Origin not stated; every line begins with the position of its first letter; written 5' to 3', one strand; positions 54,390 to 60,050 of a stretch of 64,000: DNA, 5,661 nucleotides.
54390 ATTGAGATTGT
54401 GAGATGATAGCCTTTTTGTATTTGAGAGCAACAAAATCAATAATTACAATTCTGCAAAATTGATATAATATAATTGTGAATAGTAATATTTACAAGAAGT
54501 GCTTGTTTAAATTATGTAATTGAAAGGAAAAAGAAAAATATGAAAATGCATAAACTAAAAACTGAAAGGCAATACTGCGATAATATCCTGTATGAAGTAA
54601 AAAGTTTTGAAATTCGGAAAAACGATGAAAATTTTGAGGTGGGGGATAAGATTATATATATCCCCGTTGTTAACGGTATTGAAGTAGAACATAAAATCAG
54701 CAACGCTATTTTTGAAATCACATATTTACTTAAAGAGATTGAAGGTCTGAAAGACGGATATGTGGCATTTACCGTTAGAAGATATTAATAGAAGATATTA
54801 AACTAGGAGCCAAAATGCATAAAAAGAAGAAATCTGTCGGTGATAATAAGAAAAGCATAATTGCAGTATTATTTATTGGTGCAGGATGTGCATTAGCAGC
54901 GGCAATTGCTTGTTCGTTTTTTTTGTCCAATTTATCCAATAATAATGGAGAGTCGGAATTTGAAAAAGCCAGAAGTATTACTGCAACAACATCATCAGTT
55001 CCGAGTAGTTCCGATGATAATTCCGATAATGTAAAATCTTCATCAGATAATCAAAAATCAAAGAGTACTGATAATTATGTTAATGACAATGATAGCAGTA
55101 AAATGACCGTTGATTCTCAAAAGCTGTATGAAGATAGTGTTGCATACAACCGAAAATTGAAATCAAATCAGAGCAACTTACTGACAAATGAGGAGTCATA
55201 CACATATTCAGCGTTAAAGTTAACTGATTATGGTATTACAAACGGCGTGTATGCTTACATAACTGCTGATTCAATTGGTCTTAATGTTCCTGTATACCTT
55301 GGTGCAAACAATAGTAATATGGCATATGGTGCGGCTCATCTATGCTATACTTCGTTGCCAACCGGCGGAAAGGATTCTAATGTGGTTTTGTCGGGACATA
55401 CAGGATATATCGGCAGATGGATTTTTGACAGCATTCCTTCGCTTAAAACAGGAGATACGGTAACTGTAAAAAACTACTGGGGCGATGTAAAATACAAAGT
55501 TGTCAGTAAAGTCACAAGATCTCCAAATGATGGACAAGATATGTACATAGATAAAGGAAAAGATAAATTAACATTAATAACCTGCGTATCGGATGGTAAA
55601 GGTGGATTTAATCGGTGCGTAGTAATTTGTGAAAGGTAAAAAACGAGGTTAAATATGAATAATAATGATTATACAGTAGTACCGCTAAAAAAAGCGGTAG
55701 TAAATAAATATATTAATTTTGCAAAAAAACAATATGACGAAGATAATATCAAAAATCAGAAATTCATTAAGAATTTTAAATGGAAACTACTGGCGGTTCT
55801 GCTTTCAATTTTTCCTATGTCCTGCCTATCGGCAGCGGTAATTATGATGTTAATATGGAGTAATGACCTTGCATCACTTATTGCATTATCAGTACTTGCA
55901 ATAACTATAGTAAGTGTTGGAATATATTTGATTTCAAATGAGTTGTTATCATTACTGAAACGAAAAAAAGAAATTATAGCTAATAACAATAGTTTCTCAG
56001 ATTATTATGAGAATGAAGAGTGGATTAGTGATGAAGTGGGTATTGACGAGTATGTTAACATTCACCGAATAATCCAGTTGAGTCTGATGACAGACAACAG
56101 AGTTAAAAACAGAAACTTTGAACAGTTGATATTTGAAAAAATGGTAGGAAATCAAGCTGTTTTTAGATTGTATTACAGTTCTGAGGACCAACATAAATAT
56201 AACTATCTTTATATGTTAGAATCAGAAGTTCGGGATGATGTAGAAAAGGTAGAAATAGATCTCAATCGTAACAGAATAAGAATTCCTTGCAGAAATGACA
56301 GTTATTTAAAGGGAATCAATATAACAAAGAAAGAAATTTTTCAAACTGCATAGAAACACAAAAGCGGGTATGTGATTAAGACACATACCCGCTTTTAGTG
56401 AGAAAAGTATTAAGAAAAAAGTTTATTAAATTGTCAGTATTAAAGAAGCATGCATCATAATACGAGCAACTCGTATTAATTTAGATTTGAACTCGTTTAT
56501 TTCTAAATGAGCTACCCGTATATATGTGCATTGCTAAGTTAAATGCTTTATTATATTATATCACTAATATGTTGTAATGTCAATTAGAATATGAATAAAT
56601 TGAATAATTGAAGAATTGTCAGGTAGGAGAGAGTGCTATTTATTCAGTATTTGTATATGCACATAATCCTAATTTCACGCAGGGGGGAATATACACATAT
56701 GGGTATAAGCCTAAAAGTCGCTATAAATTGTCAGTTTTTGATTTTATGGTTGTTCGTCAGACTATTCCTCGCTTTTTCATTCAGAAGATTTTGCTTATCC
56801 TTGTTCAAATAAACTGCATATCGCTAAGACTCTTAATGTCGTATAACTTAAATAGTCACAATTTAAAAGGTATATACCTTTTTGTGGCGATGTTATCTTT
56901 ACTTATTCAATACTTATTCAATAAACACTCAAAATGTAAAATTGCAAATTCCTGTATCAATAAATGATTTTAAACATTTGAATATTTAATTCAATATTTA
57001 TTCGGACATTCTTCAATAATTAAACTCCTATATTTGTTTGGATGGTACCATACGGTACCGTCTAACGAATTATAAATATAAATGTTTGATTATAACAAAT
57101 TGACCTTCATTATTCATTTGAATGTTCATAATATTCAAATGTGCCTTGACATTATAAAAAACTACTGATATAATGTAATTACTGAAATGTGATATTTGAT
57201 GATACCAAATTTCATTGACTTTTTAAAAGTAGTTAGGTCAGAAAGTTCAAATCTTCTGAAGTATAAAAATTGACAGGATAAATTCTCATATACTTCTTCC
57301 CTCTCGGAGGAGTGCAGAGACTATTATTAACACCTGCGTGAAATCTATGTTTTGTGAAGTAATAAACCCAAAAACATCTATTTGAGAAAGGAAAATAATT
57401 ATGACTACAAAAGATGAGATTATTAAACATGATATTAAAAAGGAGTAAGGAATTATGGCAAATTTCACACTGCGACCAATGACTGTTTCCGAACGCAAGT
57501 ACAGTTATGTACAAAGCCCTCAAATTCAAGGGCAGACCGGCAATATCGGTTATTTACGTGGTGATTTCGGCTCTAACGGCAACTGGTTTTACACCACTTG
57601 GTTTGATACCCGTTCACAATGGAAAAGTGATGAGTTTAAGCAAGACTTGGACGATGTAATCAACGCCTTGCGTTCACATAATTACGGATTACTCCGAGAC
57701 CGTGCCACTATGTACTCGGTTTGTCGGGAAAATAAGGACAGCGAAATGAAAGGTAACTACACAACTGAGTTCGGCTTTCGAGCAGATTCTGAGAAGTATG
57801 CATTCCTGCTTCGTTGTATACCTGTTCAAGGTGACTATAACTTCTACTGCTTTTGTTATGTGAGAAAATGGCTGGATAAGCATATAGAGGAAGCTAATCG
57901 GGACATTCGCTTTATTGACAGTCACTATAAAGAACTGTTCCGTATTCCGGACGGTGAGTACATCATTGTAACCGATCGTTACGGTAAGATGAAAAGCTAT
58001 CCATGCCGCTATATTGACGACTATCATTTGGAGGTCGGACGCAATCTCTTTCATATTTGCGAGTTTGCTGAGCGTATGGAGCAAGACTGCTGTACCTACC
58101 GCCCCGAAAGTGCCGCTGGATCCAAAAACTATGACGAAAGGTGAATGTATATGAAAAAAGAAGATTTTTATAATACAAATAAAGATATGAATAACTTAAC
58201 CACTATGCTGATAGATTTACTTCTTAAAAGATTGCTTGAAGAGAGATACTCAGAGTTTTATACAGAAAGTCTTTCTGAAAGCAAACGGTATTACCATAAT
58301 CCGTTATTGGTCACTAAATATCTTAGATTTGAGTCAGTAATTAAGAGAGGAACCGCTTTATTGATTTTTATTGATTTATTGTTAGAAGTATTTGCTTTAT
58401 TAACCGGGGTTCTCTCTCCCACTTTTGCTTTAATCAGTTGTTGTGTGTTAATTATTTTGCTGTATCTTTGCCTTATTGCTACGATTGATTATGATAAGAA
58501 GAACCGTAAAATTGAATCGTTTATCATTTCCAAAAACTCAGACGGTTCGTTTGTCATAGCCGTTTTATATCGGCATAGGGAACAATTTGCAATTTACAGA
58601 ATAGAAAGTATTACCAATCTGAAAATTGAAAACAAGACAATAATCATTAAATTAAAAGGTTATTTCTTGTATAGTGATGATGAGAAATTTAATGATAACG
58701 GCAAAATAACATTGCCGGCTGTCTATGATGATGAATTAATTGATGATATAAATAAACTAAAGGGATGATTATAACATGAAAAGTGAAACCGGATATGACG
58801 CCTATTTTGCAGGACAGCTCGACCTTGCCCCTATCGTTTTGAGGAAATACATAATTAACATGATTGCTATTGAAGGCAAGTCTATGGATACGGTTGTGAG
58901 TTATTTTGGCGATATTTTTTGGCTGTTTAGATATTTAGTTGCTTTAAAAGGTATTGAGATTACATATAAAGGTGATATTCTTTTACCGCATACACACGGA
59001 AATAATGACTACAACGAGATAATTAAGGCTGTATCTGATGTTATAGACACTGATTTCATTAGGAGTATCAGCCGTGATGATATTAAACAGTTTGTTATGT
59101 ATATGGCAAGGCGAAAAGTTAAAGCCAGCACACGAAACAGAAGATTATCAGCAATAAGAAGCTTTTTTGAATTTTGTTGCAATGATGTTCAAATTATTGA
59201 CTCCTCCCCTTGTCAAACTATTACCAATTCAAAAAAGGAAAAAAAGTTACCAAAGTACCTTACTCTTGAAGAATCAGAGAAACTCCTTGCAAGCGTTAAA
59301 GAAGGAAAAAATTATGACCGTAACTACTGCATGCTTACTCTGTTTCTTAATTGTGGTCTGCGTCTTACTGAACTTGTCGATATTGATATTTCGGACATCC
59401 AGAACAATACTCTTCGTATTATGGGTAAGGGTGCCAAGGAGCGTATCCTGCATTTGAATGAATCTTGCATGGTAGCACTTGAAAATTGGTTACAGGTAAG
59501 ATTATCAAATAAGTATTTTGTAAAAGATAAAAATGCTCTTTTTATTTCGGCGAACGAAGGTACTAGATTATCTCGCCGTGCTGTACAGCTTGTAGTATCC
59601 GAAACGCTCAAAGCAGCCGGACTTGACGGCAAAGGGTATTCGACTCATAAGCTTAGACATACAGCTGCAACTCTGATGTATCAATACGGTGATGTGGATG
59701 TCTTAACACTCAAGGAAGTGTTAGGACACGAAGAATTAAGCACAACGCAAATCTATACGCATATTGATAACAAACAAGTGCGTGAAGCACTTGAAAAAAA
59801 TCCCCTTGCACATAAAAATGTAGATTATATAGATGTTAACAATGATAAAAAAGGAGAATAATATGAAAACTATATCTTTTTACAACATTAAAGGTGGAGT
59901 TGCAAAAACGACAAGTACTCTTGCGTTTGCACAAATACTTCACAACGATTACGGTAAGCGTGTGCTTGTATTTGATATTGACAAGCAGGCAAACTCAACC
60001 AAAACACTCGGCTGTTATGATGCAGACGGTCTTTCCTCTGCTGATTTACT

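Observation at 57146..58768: Compositionally foreign two-gene cassette behind a consensus promoter and a 15-codon leader ORF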

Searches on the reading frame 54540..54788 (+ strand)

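Call 4: search_protein_families(library=pfam, proteins=[window:54540-54788:+], max_evalue=0.1)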
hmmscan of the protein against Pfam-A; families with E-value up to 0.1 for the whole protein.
window:54540-54788:+ (82 aa): 1 family
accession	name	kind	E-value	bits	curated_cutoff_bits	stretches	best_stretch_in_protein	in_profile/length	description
PF12961.13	DUF3850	-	2.7e-18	66.3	22.9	1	3-77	1-75/77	Domain of unknown function (DUF3850)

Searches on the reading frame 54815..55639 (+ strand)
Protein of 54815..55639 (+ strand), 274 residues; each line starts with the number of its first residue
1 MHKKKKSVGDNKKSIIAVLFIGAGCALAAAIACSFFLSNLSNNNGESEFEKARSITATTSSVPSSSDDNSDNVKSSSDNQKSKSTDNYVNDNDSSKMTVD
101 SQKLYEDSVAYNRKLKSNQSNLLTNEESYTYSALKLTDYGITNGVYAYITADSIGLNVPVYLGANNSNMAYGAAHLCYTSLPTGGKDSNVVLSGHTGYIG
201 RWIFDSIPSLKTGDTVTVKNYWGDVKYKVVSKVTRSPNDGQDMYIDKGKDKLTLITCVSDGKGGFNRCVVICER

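Call 4: search_protein_families(library=pfam, proteins=[window:54815-55639:+], max_evalue=0.1)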
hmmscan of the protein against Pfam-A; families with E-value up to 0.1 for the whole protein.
window:54815-55639:+ (274 aa): 3 families
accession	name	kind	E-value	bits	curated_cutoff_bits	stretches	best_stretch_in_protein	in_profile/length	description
PF04203.18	Sortase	-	7e-19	68.2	26.6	1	149-273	1-123/125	Sortase domain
PF07168.17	Ureide_permease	-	0.022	14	27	1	10-89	94-171/359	Ureide permease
PF06594.17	HCBP_related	-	0.058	13.8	21.4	0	212-229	9-27/42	Haemolysin-type calcium binding protein related domain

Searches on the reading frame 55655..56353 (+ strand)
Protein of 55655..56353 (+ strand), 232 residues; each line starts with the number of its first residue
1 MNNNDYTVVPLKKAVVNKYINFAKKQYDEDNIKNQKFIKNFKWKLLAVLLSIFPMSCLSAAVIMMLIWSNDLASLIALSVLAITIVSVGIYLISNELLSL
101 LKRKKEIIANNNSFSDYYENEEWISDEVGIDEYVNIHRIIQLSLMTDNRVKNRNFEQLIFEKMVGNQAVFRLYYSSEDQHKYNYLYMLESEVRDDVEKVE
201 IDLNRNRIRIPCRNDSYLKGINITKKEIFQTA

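Call 4: search_protein_families(library=pfam, proteins=[window:55655-56353:+], max_evalue=0.1)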
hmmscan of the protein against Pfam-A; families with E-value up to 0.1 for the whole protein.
window:55655-56353:+ (232 aa): 0 families

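Call 9: search_protein_families(library=ncbifam, proteins=[window:55655-56353:+], max_evalue=1)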
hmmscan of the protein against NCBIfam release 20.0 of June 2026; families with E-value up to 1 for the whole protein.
window:55655-56353:+ (232 aa): 1 family
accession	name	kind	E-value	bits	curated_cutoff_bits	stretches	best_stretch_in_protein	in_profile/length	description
NF028537.1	P_eth_NH2_trans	domain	0.0017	16.9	500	1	38-127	111-200/527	phosphoethanolamine--lipid A transferase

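Call 10: search_protein_families(library=phrogs, proteins=[window:55655-56353:+], max_evalue=1)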
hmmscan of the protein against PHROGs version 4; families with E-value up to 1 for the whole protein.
window:55655-56353:+ (232 aa): 2 families
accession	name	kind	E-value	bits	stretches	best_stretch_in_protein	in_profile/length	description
phrog_24362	-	unknown function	0.024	16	1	42-97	18-76/89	-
phrog_12434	-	DNA, RNA and nucleotide metabolism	0.11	12.9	1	100-203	7-109/292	HNH endonuclease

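Call 63: search_protein_families(library=padloc, proteins=[window:55655-56353:+], max_evalue=0.1)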
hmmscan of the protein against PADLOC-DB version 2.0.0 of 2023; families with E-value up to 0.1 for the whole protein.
window:55655-56353:+ (232 aa): 0 families

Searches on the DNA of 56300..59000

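Call 5: search_rna_families(source=window, start=56300, end=59000, threshold=evalue, max_evalue=10)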
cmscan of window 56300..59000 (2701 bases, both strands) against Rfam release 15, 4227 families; matches with E-value up to 10: 3.
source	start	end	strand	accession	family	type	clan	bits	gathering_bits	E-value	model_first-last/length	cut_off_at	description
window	56360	56452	-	RF02393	sau-59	Gene; sRNA;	-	31.2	80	0.13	1-128/128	no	Staphylococcus sRNA sau-59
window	56350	56438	-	RF00558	L20_leader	Cis-reg; leader;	-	21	58.7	0.53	1-127/127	no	Ribosomal protein L20 leader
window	58536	58651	-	RF01509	Afu_300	Gene; snRNA; snoRNA; CD-box;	-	16.4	40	7.2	1-91/91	no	A. fumigatus snoRNA Afu_300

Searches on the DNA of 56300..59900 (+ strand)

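Call 11: search_dna_similar(query=window:56300-59900:+, collection=plasmids, mode=near)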
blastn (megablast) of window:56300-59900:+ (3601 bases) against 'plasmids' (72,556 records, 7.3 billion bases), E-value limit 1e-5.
No match.

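Call 12: search_dna_similar(query=window:56300-59900:+, collection=phages, mode=near)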
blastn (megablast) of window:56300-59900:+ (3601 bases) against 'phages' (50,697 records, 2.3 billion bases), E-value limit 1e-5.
Records with a match: 1; places in all: 1; records where one place covers at least 80% of the query: 0.
Best place of each record, by identity: 80-90% 1.
By first word of the organism name: Bacteriophage 1.
By host as written in the record: - 1.
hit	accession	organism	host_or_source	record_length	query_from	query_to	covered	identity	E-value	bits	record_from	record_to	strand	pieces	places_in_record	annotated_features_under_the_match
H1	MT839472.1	Bacteriophage sp.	human fecal samples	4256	1142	1800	18%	80.4%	1e-137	497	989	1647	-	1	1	record has no annotation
